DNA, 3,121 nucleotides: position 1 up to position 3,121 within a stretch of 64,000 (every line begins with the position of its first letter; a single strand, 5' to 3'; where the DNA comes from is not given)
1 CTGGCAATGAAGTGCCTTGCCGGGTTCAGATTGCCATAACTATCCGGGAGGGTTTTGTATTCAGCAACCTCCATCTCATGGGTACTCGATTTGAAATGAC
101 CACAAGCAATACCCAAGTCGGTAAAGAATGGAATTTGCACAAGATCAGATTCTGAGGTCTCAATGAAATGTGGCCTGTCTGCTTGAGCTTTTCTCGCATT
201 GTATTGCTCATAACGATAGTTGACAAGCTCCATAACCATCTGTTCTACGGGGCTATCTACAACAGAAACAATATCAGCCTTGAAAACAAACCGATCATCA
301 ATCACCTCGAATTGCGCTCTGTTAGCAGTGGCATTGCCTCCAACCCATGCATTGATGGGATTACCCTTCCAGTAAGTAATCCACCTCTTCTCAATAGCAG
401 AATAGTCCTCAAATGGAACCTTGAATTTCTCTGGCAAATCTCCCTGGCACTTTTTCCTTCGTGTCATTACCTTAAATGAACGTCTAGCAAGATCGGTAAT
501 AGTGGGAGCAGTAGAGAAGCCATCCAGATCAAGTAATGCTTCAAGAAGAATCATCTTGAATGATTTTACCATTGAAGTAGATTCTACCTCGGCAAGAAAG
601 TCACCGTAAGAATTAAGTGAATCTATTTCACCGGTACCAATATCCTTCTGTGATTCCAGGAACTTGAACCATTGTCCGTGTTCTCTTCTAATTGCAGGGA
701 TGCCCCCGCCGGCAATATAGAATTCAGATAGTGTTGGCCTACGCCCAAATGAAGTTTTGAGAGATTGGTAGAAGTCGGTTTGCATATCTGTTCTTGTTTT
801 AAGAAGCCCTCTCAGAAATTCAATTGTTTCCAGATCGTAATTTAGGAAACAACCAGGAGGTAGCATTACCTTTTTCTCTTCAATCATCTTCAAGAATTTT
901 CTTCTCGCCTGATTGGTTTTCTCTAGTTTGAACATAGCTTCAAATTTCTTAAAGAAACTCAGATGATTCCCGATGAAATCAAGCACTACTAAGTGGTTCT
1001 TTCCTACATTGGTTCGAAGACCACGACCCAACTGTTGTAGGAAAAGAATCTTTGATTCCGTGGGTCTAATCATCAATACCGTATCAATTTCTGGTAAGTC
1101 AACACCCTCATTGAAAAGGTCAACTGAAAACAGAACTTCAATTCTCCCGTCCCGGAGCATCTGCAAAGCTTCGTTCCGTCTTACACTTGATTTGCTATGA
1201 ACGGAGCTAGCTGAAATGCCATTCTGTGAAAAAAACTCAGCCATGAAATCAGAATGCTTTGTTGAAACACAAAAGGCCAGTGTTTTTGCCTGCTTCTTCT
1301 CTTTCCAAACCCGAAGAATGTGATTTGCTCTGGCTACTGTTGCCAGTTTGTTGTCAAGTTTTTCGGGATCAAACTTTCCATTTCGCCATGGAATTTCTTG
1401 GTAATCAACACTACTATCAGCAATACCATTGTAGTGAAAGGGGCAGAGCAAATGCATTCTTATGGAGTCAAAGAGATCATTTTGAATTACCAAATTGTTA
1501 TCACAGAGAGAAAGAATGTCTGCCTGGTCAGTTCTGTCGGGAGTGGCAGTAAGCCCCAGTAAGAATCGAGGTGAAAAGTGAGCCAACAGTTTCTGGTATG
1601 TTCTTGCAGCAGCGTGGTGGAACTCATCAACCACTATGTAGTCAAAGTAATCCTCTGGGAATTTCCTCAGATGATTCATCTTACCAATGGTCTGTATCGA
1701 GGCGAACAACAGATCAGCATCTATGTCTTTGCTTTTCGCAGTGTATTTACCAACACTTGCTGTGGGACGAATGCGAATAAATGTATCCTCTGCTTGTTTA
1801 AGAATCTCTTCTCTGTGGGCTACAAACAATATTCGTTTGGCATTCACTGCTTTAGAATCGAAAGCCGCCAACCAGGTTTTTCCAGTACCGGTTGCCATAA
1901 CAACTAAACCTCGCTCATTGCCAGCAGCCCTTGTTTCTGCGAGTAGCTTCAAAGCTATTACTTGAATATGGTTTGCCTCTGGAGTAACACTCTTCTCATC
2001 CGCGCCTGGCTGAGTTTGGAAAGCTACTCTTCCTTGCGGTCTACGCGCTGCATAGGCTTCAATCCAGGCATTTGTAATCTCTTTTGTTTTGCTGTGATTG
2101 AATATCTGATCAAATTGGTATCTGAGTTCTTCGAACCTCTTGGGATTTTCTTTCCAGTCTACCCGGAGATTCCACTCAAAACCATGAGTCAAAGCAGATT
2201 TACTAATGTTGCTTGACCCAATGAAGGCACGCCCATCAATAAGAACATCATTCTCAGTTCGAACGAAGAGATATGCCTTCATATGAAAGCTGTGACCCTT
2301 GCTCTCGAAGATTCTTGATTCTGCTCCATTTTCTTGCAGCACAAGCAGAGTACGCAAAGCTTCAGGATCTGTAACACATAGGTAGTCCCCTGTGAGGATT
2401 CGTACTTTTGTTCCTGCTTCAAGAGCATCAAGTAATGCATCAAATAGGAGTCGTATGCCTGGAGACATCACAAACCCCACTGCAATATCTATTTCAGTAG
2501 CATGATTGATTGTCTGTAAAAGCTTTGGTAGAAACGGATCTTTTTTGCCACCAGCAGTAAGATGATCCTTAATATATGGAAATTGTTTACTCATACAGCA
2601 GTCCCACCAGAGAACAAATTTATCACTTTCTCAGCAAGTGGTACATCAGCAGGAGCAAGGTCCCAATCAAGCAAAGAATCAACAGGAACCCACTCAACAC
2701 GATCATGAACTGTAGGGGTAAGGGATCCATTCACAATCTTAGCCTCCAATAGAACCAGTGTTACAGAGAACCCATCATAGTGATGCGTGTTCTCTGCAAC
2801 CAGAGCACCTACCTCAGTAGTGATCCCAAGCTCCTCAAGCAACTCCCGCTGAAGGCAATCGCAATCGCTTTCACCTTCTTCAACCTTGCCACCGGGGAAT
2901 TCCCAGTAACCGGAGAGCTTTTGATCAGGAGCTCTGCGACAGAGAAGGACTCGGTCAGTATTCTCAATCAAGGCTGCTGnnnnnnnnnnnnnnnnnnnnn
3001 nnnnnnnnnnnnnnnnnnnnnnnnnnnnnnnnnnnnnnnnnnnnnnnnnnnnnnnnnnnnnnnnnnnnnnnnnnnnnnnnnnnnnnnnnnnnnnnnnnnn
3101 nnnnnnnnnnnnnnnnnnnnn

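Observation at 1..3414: Three-gene operon encoding a PUA/EVE-like(?) protein, a NUDIX hydrolase and a PLD-nuclease/SF2-helicase/DUF3427 protein, with defence-like logic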

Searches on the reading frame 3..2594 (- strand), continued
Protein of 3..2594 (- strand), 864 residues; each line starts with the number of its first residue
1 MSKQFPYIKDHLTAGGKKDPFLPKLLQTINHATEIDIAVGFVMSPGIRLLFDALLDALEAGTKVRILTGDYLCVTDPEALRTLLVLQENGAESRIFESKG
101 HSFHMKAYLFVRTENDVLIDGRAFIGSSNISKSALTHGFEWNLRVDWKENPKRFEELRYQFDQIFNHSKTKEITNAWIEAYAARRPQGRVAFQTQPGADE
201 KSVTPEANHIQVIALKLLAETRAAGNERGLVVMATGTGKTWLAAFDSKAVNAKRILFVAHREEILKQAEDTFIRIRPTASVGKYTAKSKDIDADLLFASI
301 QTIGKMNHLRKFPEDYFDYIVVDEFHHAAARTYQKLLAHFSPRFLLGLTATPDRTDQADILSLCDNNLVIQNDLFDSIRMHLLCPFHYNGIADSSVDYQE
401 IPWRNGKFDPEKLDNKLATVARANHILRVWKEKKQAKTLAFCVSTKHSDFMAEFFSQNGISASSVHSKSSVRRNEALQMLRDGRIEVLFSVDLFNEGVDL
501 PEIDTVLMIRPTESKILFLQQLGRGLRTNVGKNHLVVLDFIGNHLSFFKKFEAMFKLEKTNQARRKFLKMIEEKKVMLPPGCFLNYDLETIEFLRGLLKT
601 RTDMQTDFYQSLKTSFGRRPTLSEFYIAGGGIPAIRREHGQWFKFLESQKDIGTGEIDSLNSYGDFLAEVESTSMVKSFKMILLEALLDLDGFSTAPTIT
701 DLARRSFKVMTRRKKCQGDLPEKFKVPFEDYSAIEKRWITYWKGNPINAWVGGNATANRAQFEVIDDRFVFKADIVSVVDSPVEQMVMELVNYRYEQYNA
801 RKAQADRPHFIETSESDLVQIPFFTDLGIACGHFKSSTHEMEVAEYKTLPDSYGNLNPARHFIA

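Call 75: search_protein_families(library=padloc, proteins=[L001:214-1128:-, P0041, L002:6964-7950:+], max_evalue=0.001)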
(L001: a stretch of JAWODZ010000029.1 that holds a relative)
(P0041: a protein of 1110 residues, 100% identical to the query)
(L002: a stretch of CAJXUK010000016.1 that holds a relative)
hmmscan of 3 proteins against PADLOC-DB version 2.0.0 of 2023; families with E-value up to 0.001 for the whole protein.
L001:214-1128:- (305 aa): 3 families
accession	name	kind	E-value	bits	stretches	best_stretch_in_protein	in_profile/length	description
PDLC04132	HNH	-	5.3e-20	69.7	1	150-304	119-273/286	-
PDLC03546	HNH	-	2.2e-13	47.9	1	182-304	155-278/282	Type II restriction enzyme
PDLC03529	REase_II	-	3.2e-05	21.3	1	208-263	291-349/389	Type II restriction enzyme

P0041 (1110 aa): 21 families
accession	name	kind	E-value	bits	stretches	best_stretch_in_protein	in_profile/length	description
PDLC03659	mREase_IV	-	2e-120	401.3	2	29-584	44-607/945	Type IV methyl-directed restriction enzyme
PDLC03658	mREase_IV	-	4.4e-94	313.9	1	17-546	36-563/953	Type IV methyl-directed restriction enzyme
PDLC02707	PbeA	-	4.8e-36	122.6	2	425-542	514-631/672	PbeA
PDLC02704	PbeA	-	7.2e-25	85.6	2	434-564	529-667/682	PbeA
PDLC03049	REase_I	-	1e-20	71.4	1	208-406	169-375/807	Type I restriction enzyme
PDLC03047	REase_I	-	1.6e-18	63.9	2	209-355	346-494/1107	Type I restriction enzyme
PDLC02706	PbeA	-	4.5e-18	63.2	1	470-559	601-688/722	PbeA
PDLC02703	PbeA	-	5.8e-14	49.6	1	102-243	138-278/626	PbeA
PDLC02705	PbeA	-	2.3e-11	40.6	1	435-542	525-634/691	PbeA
PDLC03597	REase_MTase_IIG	-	5.9e-08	28.7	1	486-534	553-601/1646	Type IIG restriction enzyme-methyltransferase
PDLC01439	typeIV_DinG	-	6.5e-08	29.7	1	404-502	378-471/575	CAS-IV-A; associated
PDLC03928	PsyrT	-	2.5e-07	27.4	1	432-527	238-334/689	-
PDLC03042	REase_I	-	2.2e-06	23.3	0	485-539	787-843/1170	Type I restriction enzyme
PDLC02503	BrxHI|BrxHII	-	6.4e-06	22.7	1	428-528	241-342/698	BrxHI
PDLC02614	DrmC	-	1.1e-05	23.3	1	39-146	40-136/153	DrmC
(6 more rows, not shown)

L002:6964-7950:+ (329 aa): 2 families
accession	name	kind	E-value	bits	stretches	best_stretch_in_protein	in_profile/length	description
PDLC04899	PDC-S07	-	5.6e-49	163.3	1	1-127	6-132/135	-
PDLC04134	mad2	-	3.2e-10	37.5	1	168-272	290-401/492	mads_2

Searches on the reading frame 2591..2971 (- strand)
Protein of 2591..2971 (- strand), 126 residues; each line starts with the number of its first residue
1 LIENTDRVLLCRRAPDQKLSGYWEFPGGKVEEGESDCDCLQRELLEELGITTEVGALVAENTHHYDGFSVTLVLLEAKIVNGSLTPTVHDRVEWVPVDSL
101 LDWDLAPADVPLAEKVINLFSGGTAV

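Call 5: search_protein_families(library=pfam, proteins=[window:2591-2971:-], max_evalue=1)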
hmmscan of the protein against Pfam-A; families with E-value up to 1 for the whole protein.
window:2591-2971:- (126 aa): 4 families
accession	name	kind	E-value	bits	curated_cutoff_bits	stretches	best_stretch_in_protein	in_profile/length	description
PF00293.34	NUDIX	-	1e-19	71.3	21.1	1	3-113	11-131/134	NUDIX domain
PF14815.12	NUDIX_4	-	8.8e-18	64.6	35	1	2-114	5-112/113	NUDIX domain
PF22327.2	Nudt16-like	-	0.00041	20.8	27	1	21-61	33-74/161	U8 snoRNA-decapping enzyme-like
PF13869.12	NUDIX_2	-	0.052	13.4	27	1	20-53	67-100/188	Nucleotide hydrolase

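Call 6: search_protein_families(library=padloc, proteins=[window:2591-2971:-], max_evalue=1)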
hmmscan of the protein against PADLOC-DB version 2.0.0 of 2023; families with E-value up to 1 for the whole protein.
window:2591-2971:- (126 aa): 1 family
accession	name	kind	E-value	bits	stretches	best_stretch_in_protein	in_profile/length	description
PDLC04899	PDC-S07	-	2.1e-40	135.5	1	2-118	14-130/135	-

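Call 7: search_protein_families(library=ncbifam, proteins=[window:2591-2971:-], max_evalue=1)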
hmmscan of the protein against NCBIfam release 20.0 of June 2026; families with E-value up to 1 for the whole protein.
window:2591-2971:- (126 aa): 23 families
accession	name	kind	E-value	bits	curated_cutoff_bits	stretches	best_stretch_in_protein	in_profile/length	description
NF006530.0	PRK08999.1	equivalog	2.4e-28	99.1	245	1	3-114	15-126/315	Nudix family hydrolase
NF007834.0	PRK10546.1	equivalog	1.3e-26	93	156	1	1-119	10-128/135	pyrimidine (deoxy)nucleoside triphosphate diphosphatase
TIGR00586.1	mutt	equivalog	3.2e-19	69.2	97.9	1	3-116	14-127/129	8-oxo-dGTP diphosphatase MutT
NF008044.0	PRK10776.1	equivalog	3e-17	62.7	148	1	4-116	14-126/130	8-oxo-dGTP diphosphatase MutT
NF052459.1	OxoGTPPhMutT1Mycb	equivalog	1.2e-07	31.2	475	1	23-102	31-111/292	8-oxo-(d)GTP phosphatase MutT1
NF041652.1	Nud_hyd_Dein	equivalog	1.6e-07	31.7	200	1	2-90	21-114/152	Nudix hydrolase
TIGR02705.1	nudix_YtkD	equivalog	6.3e-07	29.1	154.4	1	23-52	47-76/156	RNA deprotection pyrophosphohydrolase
NF012016.0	PRK15472.1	equivalog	7.1e-07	29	95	1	1-52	10-62/141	nucleoside triphosphatase NudI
NF001936.0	PRK00714.1-3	equivalog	1.6e-06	28.1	118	1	17-56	31-69/155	RNA pyrophosphohydrolase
NF001938.0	PRK00714.1-5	equivalog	3.1e-06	26.6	116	1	2-61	21-83/172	RNA pyrophosphohydrolase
NF001937.0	PRK00714.1-4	equivalog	9.8e-06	25.3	139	1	2-61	16-71/161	RNA pyrophosphohydrolase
NF001934.0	PRK00714.1-1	equivalog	2.8e-05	23.6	241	1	4-59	18-69/176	RNA pyrophosphohydrolase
NF006961.0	PRK09438.1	equivalog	3.3e-05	23.4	103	1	4-65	19-76/151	dihydroneopterin triphosphate diphosphatase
NF001935.0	PRK00714.1-2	equivalog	0.00015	21.3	259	1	22-59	32-69/183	RNA pyrophosphohydrolase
NF003788.0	PRK05379.1-5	equivalog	0.00057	19.3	354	1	5-51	223-268/351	bifunctional nicotinamide-nucleotide adenylyltransferase/Nudix hydroxylase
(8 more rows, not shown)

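Call 49: list_cluster_members(proteins=[window:2594-2971:-, window:2594-2995:-, window:2594-2989:-, window:2594-2983:-])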
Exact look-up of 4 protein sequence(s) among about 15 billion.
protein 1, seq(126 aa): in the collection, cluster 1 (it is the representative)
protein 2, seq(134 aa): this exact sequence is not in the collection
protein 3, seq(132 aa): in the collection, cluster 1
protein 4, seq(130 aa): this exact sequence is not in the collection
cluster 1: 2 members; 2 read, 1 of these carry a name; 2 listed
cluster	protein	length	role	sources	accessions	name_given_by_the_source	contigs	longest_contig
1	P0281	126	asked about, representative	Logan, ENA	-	-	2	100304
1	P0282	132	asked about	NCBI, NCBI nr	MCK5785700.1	MAG: (deoxy)nucleoside triphosphate pyrophosphohydrolase [Candidatus Sabulitectum sp.] | (deoxy)nucleoside triphosphate pyrophosphohydrolase [Candidatus Sabulitectum sp.]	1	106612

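Call 68: find_encoding_contigs(protein=P0281, flank=9000, max_places=4)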
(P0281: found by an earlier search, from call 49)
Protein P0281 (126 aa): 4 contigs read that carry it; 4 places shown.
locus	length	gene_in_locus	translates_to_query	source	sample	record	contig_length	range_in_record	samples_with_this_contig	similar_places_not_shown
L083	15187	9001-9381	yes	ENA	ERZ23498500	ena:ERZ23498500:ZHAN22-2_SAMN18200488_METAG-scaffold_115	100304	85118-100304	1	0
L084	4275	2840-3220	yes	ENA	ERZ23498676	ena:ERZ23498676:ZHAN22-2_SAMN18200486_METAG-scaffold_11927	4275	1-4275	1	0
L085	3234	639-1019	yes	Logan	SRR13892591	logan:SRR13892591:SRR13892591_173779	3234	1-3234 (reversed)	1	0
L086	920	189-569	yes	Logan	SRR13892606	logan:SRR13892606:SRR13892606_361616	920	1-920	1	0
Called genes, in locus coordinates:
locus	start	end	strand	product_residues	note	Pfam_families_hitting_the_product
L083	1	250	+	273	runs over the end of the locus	PF08843:AbiEii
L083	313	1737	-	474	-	PF00224:PK, PF02887:PK_C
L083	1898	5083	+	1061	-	PF00990:GGDEF, PF13176:TPR_7 (faint), PF13191:AAA_16, PF17874:TPR_MalT (faint), PF25058:ARM_TT21 (faint), PF00515:TPR_1 (faint), PF07719:TPR_2 (faint), PF13424:TPR_12 (weak), +1 more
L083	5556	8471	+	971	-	PF00990:GGDEF (weak), PF13191:AAA_16, PF13428:TPR_14 (faint), PF14559:TPR_19 (faint), PF17874:TPR_MalT (faint), PF25058:ARM_TT21 (faint), PF00515:TPR_1 (faint), PF13424:TPR_12 (weak), +4 more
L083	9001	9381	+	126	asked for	PF00293:NUDIX, PF14815:NUDIX_4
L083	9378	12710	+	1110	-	PF13091:PLDc_2, PF00270:DEAD (weak), PF04851:ResIII, PF18766:SWI2_SNF2 (weak), PF00271:Helicase_C, PF00717:Peptidase_S24 (weak), PF11907:DUF3427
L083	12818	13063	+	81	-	-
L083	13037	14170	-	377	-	PF01637:ATPase_2 (faint), PF13173:AAA_14, PF13635:DUF4143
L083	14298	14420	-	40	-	-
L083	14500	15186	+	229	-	?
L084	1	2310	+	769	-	?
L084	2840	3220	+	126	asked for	PF00293:NUDIX, PF14815:NUDIX_4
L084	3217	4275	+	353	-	?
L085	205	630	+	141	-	-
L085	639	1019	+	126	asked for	PF00293:NUDIX, PF14815:NUDIX_4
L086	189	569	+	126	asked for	PF00293:NUDIX, PF14815:NUDIX_4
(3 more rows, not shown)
